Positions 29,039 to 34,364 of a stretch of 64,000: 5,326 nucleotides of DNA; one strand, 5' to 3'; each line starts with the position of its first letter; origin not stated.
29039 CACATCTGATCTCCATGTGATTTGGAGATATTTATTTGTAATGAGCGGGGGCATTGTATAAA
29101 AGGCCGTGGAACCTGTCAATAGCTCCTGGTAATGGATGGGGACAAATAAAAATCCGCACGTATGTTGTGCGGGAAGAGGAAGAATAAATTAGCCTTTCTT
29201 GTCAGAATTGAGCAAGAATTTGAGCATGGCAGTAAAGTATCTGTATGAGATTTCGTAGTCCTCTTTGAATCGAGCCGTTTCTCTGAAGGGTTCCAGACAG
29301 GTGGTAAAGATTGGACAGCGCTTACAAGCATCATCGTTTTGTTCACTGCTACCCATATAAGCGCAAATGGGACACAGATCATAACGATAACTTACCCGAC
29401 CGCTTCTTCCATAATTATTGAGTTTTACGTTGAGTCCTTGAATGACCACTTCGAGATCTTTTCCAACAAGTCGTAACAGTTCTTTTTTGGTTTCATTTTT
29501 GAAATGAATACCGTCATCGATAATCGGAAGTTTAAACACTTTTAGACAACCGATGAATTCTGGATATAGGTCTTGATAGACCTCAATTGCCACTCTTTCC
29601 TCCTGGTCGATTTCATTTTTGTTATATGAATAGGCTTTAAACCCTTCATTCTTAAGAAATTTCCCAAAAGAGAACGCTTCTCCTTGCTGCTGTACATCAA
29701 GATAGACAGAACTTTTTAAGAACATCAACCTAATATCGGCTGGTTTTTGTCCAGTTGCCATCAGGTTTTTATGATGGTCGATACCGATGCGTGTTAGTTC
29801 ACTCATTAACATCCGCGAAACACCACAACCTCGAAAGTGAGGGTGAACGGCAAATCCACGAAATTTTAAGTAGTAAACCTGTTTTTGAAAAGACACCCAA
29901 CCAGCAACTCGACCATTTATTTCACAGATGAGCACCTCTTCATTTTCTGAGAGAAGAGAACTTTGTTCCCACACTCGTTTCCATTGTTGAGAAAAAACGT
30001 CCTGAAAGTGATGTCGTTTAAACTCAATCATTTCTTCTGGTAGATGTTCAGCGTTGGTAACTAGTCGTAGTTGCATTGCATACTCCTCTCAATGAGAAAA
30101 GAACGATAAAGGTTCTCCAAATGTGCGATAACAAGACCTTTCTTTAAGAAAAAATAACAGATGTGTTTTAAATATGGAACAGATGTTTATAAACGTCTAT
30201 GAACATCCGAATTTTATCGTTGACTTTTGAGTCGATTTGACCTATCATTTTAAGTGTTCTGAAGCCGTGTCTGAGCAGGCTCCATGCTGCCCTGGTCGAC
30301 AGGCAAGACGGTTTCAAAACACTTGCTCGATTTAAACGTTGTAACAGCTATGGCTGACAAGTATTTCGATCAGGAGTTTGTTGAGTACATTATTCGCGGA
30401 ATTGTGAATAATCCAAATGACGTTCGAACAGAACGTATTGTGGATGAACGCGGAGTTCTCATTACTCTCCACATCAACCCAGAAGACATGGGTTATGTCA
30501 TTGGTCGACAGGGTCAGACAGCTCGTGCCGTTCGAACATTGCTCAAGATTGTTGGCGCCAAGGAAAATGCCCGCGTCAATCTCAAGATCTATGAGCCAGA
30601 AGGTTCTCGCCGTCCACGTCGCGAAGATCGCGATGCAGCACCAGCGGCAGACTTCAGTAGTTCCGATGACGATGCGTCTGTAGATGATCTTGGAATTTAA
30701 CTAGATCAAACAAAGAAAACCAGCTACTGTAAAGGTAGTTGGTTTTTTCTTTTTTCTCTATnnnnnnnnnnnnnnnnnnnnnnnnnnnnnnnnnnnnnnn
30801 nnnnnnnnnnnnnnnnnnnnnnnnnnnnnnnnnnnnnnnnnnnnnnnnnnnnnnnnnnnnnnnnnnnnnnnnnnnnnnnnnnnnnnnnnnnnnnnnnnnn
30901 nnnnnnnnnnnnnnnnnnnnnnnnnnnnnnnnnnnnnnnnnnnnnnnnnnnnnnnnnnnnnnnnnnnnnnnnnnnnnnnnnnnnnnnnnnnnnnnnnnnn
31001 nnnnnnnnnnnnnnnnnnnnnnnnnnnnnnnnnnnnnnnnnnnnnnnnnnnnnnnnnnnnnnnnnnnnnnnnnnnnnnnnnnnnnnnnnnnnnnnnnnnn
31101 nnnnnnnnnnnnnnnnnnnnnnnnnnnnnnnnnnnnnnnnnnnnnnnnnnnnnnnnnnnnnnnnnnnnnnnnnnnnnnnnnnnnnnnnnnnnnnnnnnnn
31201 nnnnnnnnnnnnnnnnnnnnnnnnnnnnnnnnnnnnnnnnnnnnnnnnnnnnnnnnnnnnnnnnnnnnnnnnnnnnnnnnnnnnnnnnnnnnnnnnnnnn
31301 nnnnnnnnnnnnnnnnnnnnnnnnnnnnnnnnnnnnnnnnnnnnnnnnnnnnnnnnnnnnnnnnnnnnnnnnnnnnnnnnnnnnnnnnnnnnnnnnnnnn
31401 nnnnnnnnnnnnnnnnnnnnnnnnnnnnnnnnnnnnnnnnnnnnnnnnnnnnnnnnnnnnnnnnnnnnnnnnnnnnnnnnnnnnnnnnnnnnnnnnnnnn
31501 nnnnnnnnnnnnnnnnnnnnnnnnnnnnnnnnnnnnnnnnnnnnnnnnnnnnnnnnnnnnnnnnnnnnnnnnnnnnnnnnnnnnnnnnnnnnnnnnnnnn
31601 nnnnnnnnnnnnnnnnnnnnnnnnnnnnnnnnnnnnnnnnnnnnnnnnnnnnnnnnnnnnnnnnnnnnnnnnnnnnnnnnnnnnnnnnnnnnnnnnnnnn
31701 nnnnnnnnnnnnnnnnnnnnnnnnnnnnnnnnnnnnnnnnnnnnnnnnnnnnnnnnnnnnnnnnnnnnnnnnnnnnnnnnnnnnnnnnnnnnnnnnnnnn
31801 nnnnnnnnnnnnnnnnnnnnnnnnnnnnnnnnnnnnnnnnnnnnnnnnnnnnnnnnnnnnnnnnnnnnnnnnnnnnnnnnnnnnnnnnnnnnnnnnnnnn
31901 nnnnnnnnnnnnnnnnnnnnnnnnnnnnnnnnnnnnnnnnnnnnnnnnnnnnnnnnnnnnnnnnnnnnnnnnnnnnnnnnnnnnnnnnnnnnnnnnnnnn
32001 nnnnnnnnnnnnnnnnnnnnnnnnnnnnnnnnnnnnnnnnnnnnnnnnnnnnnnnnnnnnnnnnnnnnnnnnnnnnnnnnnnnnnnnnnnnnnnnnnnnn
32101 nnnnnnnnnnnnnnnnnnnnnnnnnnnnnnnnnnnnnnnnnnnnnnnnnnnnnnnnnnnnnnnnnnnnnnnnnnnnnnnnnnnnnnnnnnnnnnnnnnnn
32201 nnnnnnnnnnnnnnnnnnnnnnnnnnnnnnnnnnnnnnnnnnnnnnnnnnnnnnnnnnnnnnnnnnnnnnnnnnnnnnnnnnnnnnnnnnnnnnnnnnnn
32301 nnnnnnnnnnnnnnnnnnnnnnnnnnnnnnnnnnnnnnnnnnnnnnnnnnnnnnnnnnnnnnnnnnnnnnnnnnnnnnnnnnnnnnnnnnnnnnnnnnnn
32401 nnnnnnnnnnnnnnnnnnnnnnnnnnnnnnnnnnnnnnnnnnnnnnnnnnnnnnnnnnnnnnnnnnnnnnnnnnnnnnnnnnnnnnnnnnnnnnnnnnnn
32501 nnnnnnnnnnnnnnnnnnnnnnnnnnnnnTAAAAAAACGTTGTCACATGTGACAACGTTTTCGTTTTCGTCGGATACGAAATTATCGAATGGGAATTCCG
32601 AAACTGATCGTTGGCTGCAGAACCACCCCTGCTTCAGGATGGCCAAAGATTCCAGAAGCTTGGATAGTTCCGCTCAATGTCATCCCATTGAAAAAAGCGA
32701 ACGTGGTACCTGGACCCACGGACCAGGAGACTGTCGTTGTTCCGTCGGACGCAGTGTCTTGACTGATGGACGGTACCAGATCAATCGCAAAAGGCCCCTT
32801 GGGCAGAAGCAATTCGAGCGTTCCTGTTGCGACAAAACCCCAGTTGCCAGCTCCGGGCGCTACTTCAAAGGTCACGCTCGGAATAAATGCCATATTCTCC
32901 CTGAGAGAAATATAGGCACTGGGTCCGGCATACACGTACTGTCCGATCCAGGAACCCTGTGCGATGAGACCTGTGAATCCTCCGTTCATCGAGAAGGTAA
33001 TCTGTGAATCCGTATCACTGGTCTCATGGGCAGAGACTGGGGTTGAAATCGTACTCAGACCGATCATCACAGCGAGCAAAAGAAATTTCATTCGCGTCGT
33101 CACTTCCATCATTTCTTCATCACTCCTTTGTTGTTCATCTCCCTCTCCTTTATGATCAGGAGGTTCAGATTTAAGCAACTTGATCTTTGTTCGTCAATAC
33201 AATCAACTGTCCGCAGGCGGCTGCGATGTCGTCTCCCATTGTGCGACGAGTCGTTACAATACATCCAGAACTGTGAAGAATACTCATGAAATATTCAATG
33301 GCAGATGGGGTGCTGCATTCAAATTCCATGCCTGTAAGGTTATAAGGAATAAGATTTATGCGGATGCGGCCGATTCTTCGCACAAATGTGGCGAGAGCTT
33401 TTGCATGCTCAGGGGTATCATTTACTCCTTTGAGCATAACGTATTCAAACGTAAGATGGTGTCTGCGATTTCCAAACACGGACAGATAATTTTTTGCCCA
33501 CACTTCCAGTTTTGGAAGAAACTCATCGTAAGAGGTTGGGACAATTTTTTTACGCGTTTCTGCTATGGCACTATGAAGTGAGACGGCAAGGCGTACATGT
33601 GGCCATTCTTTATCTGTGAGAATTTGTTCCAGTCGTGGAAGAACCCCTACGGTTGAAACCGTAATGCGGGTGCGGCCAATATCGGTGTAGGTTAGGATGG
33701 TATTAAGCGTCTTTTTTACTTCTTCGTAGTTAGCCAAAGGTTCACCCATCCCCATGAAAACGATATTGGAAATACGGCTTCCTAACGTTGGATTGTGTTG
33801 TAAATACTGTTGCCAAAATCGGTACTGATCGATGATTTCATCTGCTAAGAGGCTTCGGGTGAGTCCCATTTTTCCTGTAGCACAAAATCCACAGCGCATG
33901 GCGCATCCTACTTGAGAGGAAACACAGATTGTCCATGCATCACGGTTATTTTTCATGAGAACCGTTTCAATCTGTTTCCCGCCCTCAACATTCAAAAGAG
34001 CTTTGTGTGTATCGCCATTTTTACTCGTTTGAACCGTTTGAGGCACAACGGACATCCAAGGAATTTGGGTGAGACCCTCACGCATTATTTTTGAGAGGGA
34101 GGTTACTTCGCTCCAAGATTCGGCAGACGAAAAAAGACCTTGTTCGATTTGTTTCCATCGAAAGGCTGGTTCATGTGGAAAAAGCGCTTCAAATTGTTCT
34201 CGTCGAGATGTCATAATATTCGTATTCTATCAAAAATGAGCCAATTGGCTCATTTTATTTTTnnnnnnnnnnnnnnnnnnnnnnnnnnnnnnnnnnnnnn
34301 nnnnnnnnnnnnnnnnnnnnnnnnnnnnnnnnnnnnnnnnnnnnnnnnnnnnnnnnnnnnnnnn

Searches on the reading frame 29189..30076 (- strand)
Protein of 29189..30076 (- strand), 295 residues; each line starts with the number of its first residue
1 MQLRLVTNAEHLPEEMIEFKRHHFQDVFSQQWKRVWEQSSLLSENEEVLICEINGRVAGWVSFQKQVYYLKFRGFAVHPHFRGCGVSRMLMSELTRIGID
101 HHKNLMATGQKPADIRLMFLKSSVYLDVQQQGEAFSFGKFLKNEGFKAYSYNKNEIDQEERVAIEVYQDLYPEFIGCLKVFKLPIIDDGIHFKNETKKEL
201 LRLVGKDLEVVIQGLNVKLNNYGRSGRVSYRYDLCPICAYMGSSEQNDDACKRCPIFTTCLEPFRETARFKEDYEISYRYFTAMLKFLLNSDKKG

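Call 7: search_protein_families(library=pfam, proteins=[window:29189-30076:-], max_evalue=0.01)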
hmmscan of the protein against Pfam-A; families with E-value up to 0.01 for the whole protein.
window:29189-30076:- (295 aa): 4 families
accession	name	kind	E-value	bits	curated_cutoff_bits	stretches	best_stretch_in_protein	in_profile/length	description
PF00583.31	Acetyltransf_1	-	6.2e-09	36.6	20.7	1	18-102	6-92/116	Acetyltransferase (GNAT) family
PF13508.13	Acetyltransf_7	-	5.4e-07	30.3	27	1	45-96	2-55/84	Acetyltransferase (GNAT) domain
PF13673.13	Acetyltransf_10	-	0.00019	21.9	23.6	1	27-96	12-78/128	Acetyltransferase (GNAT) domain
PF13527.13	Acetyltransf_9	-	0.0056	17.1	25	0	14-93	11-96/127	Acetyltransferase (GNAT) domain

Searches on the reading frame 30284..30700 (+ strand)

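Call 7: search_protein_families(library=pfam, proteins=[window:30284-30700:+], max_evalue=0.01)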
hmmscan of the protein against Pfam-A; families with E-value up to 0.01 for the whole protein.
window:30284-30700:+ (138 aa): 2 families
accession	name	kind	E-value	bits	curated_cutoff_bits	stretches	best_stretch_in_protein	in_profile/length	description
PF13083.13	KH_KhpA-B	-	7.2e-22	77.5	32.1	1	30-102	1-73/73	KhpA/KhpB, KH domain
PF07650.23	KH_2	-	0.00044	20.5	22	1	60-104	27-72/78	KH domain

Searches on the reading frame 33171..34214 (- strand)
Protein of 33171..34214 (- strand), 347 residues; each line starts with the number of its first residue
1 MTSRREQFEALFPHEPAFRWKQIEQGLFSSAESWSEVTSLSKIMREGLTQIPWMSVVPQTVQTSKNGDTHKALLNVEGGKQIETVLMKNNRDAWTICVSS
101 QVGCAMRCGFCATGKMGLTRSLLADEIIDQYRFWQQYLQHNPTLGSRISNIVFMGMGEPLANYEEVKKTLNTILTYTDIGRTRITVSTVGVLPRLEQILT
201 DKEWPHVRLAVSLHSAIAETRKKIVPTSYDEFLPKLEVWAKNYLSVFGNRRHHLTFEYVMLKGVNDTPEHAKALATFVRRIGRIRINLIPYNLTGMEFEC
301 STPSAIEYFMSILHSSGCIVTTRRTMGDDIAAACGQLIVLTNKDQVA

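Call 58: search_protein_families(library=pfam, proteins=[window:33171-34214:-], max_evalue=0.0001)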
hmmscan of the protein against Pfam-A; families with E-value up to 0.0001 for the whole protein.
window:33171-34214:- (347 aa): 1 family
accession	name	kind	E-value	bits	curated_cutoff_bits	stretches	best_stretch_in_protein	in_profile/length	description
PF04055.27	Radical_SAM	-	5.5e-14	53.1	29.5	1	99-267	2-157/166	Radical SAM superfamily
